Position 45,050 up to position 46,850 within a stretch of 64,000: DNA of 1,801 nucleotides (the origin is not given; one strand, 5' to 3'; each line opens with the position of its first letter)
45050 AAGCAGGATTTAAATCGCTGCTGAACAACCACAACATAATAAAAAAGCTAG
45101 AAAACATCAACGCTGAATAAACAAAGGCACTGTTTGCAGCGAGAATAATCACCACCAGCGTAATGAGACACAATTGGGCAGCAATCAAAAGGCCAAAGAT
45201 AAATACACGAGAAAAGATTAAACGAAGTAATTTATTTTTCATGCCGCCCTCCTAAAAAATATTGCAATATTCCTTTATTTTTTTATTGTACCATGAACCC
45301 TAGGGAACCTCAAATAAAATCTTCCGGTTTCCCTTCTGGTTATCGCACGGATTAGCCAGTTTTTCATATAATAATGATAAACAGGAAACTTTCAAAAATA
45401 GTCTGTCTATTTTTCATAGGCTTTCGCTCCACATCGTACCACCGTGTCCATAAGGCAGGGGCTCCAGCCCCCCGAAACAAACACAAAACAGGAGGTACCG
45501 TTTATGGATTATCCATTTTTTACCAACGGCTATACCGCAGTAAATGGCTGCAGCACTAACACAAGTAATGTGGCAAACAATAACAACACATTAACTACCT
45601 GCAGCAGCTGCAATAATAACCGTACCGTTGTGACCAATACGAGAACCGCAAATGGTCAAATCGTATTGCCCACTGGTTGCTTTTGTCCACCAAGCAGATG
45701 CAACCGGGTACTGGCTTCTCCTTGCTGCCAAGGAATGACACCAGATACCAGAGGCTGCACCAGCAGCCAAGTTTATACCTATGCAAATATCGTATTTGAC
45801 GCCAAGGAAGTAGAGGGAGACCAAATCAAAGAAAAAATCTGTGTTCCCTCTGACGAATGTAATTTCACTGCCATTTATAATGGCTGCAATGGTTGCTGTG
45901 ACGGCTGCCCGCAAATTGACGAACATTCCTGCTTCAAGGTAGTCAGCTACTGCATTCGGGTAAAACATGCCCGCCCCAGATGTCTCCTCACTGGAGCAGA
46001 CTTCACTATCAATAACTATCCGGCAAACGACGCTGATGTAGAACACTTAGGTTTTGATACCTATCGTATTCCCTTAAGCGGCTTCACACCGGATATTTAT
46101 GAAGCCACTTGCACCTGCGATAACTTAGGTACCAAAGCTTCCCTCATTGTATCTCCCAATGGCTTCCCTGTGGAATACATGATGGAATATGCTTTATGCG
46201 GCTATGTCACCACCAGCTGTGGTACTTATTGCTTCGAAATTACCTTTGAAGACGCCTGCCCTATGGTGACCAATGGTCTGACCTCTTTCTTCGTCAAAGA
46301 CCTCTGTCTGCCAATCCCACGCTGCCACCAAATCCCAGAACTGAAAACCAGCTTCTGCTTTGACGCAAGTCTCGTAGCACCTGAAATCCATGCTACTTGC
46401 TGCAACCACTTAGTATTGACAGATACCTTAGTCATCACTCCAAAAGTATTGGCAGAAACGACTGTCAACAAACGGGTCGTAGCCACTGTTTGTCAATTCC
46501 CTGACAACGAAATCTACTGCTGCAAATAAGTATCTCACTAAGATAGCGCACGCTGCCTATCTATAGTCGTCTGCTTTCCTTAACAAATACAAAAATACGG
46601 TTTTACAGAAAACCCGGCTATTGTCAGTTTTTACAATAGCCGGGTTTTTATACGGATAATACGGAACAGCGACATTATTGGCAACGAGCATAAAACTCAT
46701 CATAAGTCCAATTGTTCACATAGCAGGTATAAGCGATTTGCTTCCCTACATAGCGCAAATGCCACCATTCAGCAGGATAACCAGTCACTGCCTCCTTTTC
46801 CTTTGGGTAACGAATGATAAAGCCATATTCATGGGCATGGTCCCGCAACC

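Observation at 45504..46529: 341-aa cytoplasmic protein with 32 cysteines (CC, CxC, CxxC clusters) and an Asn/Thr-rich N-terminus, of unknown family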

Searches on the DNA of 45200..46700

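Call 79: search_rna_families(source=window, start=45200, end=46700, threshold=evalue, max_evalue=1)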
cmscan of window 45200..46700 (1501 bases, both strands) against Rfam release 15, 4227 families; matches with E-value up to 1: 2.
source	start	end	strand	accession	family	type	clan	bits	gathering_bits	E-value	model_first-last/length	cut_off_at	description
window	46397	46443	-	RF00610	SNORD110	Gene; snRNA; snoRNA; CD-box;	CL00076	24.8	64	0.03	1-71/71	no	Small nucleolar RNA SNORD110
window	46583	46700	-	RF01459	rliE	Gene; sRNA;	-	24.1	90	0.26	91-222/222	5'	Listeria sRNA rliE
